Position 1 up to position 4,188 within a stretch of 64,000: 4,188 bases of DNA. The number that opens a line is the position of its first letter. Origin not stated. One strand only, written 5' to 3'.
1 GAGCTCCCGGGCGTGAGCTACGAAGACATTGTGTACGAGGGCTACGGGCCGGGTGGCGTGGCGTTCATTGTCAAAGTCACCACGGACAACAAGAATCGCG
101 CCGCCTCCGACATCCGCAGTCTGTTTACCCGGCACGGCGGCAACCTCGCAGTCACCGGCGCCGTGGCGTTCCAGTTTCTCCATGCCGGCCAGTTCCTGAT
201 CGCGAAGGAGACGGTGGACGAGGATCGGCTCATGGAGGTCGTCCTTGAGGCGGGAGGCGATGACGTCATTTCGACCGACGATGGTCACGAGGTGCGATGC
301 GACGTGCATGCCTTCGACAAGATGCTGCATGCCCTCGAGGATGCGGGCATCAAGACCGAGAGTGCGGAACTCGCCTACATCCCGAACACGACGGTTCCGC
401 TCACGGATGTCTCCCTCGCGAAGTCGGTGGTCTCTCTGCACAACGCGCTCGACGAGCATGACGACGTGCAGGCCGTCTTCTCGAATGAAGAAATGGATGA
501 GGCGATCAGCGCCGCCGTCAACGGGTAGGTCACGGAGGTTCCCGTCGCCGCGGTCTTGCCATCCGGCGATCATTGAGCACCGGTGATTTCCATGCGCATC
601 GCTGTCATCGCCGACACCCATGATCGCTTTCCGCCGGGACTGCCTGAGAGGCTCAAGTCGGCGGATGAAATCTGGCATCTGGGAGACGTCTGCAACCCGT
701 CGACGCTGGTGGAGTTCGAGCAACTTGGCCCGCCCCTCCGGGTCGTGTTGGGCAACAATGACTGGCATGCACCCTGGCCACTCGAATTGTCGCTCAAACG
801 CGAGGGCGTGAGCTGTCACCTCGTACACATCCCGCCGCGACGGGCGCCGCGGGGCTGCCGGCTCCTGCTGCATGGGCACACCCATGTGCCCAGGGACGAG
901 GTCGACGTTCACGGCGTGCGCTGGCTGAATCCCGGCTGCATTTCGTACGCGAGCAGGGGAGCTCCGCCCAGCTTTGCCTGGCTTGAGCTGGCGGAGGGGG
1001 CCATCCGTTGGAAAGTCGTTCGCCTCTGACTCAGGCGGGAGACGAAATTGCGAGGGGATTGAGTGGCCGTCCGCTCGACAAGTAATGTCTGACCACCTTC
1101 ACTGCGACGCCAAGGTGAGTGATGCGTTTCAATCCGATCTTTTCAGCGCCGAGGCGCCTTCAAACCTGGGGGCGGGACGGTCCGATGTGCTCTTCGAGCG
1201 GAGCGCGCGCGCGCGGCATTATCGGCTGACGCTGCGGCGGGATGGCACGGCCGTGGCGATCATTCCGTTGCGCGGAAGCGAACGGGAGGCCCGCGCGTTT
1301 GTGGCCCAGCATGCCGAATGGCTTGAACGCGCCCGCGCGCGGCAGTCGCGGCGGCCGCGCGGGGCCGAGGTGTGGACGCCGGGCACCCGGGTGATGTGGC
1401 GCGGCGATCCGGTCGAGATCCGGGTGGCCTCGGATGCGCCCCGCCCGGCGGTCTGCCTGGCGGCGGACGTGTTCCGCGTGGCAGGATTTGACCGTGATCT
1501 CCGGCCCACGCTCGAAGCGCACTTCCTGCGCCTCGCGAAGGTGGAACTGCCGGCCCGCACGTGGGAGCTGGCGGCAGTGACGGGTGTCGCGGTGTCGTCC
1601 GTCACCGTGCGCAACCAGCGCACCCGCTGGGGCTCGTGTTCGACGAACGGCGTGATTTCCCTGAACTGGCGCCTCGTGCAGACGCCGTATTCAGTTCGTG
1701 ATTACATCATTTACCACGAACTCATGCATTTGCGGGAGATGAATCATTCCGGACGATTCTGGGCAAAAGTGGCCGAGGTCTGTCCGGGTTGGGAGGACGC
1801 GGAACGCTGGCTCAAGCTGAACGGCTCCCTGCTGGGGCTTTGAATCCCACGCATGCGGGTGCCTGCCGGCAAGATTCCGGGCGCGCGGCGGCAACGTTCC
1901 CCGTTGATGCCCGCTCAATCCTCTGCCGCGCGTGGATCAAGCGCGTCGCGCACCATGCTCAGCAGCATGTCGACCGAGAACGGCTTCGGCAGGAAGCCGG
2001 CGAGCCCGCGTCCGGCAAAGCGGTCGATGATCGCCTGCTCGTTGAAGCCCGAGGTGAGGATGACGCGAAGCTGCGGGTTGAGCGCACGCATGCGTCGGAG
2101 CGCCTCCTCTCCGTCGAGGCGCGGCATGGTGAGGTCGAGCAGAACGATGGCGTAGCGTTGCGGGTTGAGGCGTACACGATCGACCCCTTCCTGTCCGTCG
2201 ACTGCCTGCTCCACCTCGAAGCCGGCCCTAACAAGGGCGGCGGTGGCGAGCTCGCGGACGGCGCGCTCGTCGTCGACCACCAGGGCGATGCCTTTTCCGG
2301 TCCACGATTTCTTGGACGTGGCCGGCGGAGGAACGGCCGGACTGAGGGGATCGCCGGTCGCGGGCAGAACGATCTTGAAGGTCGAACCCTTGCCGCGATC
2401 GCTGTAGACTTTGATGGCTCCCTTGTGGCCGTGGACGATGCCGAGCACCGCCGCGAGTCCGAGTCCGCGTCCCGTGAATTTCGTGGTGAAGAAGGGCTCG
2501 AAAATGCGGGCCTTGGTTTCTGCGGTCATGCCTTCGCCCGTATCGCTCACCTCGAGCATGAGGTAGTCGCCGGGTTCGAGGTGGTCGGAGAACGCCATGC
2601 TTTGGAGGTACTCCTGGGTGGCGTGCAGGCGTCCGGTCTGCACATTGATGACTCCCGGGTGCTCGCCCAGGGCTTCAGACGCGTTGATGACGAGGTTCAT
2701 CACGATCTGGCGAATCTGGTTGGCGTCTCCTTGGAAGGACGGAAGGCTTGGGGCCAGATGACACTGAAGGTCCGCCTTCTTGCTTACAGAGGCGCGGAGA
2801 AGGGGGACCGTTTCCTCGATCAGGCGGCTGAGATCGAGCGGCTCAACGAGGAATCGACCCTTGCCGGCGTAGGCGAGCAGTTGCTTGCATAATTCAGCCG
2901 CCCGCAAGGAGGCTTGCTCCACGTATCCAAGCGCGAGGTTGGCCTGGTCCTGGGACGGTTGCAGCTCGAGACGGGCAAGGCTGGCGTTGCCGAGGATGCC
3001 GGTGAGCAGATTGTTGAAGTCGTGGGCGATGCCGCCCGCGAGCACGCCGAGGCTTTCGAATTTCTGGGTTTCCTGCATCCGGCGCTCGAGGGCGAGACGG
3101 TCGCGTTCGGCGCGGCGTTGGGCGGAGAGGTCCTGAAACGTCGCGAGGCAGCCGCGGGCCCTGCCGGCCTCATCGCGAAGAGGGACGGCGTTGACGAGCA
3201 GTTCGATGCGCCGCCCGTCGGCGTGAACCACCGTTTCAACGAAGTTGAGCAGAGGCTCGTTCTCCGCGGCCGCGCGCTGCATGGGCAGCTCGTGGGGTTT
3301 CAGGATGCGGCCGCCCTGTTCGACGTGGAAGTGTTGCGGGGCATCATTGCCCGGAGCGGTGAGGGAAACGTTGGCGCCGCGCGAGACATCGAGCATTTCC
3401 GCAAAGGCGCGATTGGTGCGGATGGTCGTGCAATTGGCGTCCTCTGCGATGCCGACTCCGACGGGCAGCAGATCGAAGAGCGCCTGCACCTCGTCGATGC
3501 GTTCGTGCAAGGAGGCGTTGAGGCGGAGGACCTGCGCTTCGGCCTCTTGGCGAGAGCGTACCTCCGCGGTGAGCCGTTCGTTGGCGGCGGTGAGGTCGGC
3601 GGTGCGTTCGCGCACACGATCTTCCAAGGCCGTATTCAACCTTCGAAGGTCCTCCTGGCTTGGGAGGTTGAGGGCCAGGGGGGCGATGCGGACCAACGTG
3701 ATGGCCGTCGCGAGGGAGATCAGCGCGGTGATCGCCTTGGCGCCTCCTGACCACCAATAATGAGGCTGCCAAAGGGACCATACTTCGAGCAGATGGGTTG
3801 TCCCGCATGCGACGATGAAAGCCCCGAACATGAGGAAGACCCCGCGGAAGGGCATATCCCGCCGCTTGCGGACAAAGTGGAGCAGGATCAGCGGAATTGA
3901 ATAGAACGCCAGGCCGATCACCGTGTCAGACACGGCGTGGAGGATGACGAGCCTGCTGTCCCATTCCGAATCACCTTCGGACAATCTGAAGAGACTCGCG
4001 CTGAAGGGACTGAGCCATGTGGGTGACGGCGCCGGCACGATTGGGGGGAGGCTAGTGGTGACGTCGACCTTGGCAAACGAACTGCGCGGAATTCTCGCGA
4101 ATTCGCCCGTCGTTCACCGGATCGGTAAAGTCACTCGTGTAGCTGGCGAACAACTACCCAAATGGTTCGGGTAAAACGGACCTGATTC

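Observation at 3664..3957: Histidine kinase carries an ethylene-binding-domain (ETR1-like) membrane module with the Cu-ligand Cys and His intact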

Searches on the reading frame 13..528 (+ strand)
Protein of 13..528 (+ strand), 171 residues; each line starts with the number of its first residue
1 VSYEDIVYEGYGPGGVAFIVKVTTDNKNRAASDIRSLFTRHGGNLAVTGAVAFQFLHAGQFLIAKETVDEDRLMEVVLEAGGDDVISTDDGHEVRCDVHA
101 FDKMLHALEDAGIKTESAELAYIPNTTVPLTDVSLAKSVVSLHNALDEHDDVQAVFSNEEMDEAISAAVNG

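Call 33: search_protein_families(library=pfam, proteins=[window:13-528:+], max_evalue=0.001)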
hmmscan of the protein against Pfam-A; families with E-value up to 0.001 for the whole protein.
window:13-528:+ (171 aa): 1 family
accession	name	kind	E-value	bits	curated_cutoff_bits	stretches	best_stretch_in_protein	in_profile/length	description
PF01709.26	Transcrip_reg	-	2.9e-53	180.3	27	1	3-158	1-159/160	TACO1/YebC second and third domain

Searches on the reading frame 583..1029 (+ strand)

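Call 33: search_protein_families(library=pfam, proteins=[window:583-1029:+], max_evalue=0.001)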
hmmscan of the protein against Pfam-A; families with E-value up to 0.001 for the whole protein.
window:583-1029:+ (148 aa): 2 families
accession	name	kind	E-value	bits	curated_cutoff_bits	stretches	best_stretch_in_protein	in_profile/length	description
PF12850.12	Metallophos_2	-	2.2e-24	86.7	27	1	4-138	1-153/154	Calcineurin-like phosphoesterase superfamily domain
PF00149.33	Metallophos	-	8.9e-07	30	21.5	1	4-66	1-76/191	Calcineurin-like phosphoesterase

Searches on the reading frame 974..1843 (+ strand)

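Call 33: search_protein_families(library=pfam, proteins=[window:974-1843:+], max_evalue=0.001)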
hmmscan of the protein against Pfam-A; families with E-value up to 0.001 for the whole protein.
window:974-1843:+ (289 aa): 1 family
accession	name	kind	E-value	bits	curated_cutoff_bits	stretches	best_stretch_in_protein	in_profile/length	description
PF01863.23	YgjP-like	-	5.3e-47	160.9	26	1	81-281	1-205/207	YgjP-like, metallopeptidase domain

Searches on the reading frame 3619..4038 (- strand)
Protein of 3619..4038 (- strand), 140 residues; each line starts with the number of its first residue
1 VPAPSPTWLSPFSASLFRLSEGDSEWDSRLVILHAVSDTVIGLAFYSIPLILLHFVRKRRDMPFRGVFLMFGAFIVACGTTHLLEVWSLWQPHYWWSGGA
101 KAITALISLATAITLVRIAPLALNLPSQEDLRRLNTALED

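Call 5: search_solved_structures(query=window:3619-4038:-, max_evalue=10, show_alignments=3)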
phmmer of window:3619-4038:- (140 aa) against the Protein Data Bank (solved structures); distinct sequences matched with E-value up to 10: 1.
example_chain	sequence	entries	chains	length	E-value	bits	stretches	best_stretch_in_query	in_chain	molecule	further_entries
9uwi_A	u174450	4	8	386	0.38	14.2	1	63-103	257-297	Vasopressin V1a receptor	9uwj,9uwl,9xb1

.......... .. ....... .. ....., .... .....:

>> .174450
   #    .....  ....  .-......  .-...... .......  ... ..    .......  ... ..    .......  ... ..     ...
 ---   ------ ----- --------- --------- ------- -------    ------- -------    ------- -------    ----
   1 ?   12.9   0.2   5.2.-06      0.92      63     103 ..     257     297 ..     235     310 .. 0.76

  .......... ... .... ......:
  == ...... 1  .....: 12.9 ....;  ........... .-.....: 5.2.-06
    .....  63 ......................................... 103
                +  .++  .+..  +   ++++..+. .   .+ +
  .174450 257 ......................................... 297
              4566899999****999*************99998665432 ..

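Call 20: search_dna_similar(query=window:3619-4038:-, collection=plasmids, mode=protein, max_evalue=0.001, max_rows=40)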
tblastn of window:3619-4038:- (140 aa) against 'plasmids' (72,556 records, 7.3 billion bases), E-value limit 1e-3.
Records with a match: 20; places in all: 24; records where one place covers at least 80% of the query: 16.
Best place of each record, by identity: <60% 20.
By first word of the organism name: Azospirillum 7; Acaryochloris 3; Rhodovastum 2; Novosphingobium 2; Kovacikia 1; Eleftheria 1; Pseudanabaena 1; Rhizobium 1; Blastomonas 1; Deinococcus 1.
By predicted mobility (MOB-suite, as given by PLSDB): non-mobilizable 12; mobilizable 5; conjugative 3.
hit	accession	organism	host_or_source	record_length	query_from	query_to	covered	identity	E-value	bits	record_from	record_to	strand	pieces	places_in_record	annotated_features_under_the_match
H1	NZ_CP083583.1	Kovacikia minuta CCNUW1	cell culture,fresh water lake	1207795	26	140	82%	55.7%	1e-26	110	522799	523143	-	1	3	record has no annotation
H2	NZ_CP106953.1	Eleftheria terrae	soil sample,soil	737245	26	140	82%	54.8%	2e-27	112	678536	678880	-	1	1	ATP-binding protein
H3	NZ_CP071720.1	Acaryochloris sp. 'Moss Beach'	culture,intertidal zone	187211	26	139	81%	52.6%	8e-28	114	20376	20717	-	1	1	none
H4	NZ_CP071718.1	Acaryochloris sp. 'Moss Beach'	culture,intertidal zone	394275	26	139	81%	52.6%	1e-27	113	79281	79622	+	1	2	none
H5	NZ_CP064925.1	Acaryochloris marina S15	cell culture,surface of Pikea pinnata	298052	26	140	82%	52.2%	2e-27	112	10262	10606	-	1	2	GAF domain-containing hybrid sensor histidine kinase/response ...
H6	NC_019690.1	Pseudanabaena sp. PCC 7367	-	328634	26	140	82%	50.4%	2e-21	96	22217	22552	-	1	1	PAS domain S-box protein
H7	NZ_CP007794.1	Azospirillum argentinense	Triticum aestivum L.,Root,wheat ...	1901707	26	139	81%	49.1%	7e-19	88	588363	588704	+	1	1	record has no annotation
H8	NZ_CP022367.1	Azospirillum sp. TSH58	single cell,paddy soils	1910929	26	139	81%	49.1%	1e-18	88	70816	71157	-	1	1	record has no annotation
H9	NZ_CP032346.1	Azospirillum brasilense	soil sample,Agricultural field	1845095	26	139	81%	49.1%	1e-18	87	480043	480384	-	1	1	record has no annotation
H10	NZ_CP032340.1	Azospirillum brasilense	soil sample,Agricultural field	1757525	26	139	81%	48.2%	9e-19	88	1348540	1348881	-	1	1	none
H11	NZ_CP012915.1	Azospirillum brasilense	Digitaria eriantha,microbe,root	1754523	26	139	81%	48.2%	1e-18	88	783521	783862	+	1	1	none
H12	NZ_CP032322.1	Azospirillum argentinense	soil sample,Agricultural field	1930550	26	139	81%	48.2%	1e-18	88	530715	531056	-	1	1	record has no annotation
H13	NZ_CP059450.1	Azospirillum brasilense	Prokaryotes,soil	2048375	26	139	81%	48.2%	1e-18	88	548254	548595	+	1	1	none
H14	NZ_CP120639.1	Rhizobium sp. 32-5/1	Vicia cracca,cell cilture,root nodule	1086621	26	138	81%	41.6%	6e-13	71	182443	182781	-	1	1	record has no annotation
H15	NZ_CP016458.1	Blastomonas sp. RAC04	Microbial isolate,Algal phycosphere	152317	26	139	81%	41.2%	3e-12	69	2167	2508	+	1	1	sensor histidine kinase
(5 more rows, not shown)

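Call 21: get_annotated_region(hit=H11, flank=3000)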
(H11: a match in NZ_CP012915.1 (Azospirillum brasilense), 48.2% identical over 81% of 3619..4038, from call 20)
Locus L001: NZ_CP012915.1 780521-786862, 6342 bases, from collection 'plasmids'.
description: Azospirillum brasilense strain Sp 7 plasmid ABSP7_p1, complete sequence
organism: Azospirillum brasilense (NCBI taxid 192)
taxonomy: Bacteria; Pseudomonadota; Alphaproteobacteria; Rhodospirillales; Azospirillaceae; Azospirillum; Azospirillum brasilense
host: -; source: Digitaria eriantha,microbe,root; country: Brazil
typing (MOB-suite, as given by PLSDB): non-mobilizable; replicon rep_cluster_622
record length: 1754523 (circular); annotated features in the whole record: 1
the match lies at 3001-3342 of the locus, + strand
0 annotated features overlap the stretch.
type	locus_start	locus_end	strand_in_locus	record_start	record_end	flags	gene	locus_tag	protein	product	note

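Call 22: get_annotated_region(hit=H2, flank=3000)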
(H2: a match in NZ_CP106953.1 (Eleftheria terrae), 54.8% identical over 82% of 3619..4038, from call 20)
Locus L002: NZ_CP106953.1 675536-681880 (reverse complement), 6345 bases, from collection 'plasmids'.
description: Eleftheria terrae strain P9846-PB plasmid unnamed2
organism: Eleftheria terrae (NCBI taxid 1597781)
taxonomy: Bacteria; Pseudomonadota; Betaproteobacteria; Burkholderiales; ; Eleftheria; Eleftheria terrae
host: -; source: soil sample,soil; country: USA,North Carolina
typing (MOB-suite, as given by PLSDB): mobilizable; relaxase MOBP
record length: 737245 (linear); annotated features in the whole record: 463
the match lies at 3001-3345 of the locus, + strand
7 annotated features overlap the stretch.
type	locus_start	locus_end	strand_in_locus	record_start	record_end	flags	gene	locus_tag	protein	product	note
CDS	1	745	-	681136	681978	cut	-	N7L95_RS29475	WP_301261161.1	hypothetical protein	-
CDS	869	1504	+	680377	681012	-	-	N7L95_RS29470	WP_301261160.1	H-NS histone family protein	-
CDS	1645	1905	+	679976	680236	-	-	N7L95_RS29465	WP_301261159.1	hypothetical protein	-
CDS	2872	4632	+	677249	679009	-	-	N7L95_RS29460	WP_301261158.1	ATP-binding protein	-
CDS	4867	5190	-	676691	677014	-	-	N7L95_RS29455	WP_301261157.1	hypothetical protein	-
CDS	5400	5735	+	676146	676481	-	-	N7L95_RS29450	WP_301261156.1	hypothetical protein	-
CDS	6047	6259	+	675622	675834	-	-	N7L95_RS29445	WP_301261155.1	cold-shock protein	-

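Call 29: search_protein_representatives(protein=window:3619-4038:-)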
Query: 140 residues. Proteins with E-value up to 0.001 (for the whole library): 7831; up to 1e-10: 5838; up to 1e-30: 551. The best 150 are listed.
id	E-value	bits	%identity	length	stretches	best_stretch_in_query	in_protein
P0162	1.8e-42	161.1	58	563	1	8-139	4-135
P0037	8.0e-41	155.8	55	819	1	8-139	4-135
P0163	1.1e-39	152.1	64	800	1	26-138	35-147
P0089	6.2e-39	149.7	63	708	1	26-140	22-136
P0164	1.1e-38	148.9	61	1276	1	26-138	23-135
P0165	3.4e-38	147.3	62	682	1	25-139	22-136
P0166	3.6e-38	147.2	60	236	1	26-139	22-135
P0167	8.6e-38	146.0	58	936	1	26-140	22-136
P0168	1.0e-37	145.7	59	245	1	7-119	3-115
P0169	1.2e-37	145.5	65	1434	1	26-127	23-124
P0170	1.4e-37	145.3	61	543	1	26-139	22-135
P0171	1.5e-37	145.2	60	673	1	24-139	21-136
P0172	1.5e-37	145.1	63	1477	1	24-139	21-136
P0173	1.8e-37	144.9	58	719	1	26-138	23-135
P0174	2.0e-37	144.8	56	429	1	6-139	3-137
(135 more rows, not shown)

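Call 48: predict_structure(alignment_id=A3)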
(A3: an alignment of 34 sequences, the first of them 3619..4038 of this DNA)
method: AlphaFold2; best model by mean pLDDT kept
length: 140 residues; sequences in the alignment: 34
mean_pLDDT: 83.3   pTM: 0.65
mean pLDDT of the five models: 83.3, 81.3, 80.4, 79.2, 76.8
residues with pLDDT >= 90: 33; 70-90: 91; 50-70: 16; < 50: 0
segments of 3 or more residues with pLDDT < 50: none
pLDDT, mean of each block of 10 residues (from residue 1): 80 59 69 86 89 89 85 85 78 81 89 90 91 96
secondary structure, 60 per line:
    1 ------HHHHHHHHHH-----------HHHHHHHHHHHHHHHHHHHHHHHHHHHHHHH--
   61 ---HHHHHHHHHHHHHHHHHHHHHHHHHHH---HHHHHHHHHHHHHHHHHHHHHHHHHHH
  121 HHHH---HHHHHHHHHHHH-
elements in order: H7-16 H28-58 H64-90 H94-124 H128-139

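Call 52: fold_search(model_id=the predicted structure, library=pdb)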
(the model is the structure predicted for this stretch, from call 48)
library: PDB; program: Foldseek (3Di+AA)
matches with E <= 10: 81; with E <= 0.001: 0
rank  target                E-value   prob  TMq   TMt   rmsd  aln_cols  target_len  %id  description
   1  7kzx_A                1.3e+00  0.08  0.22  0.12  22.2       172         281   16  Cryo-EM structure of YiiP-Fab complex in Apo state (released 2021-01-06)
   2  8j7y_A                3.2e+00  0.06  0.22  0.13  17.8       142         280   13  Cryo-EM structure of hZnT7DeltaHis-loop-Fab complex in zinc-bound state, determined in outward-facing conformation (released 2023-09-20)
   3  6sgz_E                3.6e+00  0.11  0.28  0.11  12.4       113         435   17  Structure of protomer 2 of the ESX-3 core complex (released 2019-10-09)
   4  7b9s_5                3.9e+00  0.10  0.28  0.11  11.3       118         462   14  Structure of the mycobacterial ESX-5 Type VII Secretion System hexameric pore complex (released 2021-07-07)
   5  8f6e_A                4.1e+00  0.13  0.34  0.19   8.2       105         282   18  Cryo-EM structure of a Zinc-loaded wild-type YiiP-Fab complex (released 2023-02-08)
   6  8f6j_A                4.3e+00  0.12  0.33  0.19   8.4       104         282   19  Cryo-EM structure of a Zinc-loaded D287A mutant of the YiiP-Fab complex (released 2023-02-08)
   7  9iiv_A                4.9e+00  0.06  0.24  0.11  20.1       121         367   14  human alpha 7 nicotinic acetylcholine receptor in complex with GAT107 and calcium (open state) (released 2025-04-23)
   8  6muv_h                5.1e+00  0.10  0.34  0.27  14.2       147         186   11  The structure of the Plasmodium falciparum 20S proteasome in complex with two PA28 activators (released 2019-08-07)
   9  6muv_g                5.1e+00  0.09  0.33  0.25  14.3       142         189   11  The structure of the Plasmodium falciparum 20S proteasome in complex with two PA28 activators (released 2019-08-07)
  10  6muv_c                5.1e+00  0.08  0.29  0.23  13.3       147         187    9  The structure of the Plasmodium falciparum 20S proteasome in complex with two PA28 activators (released 2019-08-07)
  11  5ek0_B                5.5e+00  0.06  0.25  0.16  19.6       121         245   13  Human Nav1.7-VSD4-NavAb in complex with GX-936. (released 2015-12-23)
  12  3wme                  5.5e+00  0.03  0.17  0.05  20.4       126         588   12  Crystal structure of an inward-facing eukaryotic ABC multidrug transporter (released 2014-03-19)
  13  9had_A                5.8e+00  0.13  0.36  0.42   9.4       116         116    9  Der f 21 dust mite allergen with computationally designed DerF21_b10 binder (released 2024-12-18)
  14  8j7w_A                5.8e+00  0.09  0.31  0.18   9.9       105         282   11  Cryo-EM structure of hZnT7-Fab complex in zinc state 2, determined in heterogeneous conformations- one subunit in an i (released 2023-09-20)
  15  7dr6_E                5.8e+00  0.08  0.30  0.23   6.9       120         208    7  PA28alpha-beta in complex with immunoproteasome (released 2021-01-20)
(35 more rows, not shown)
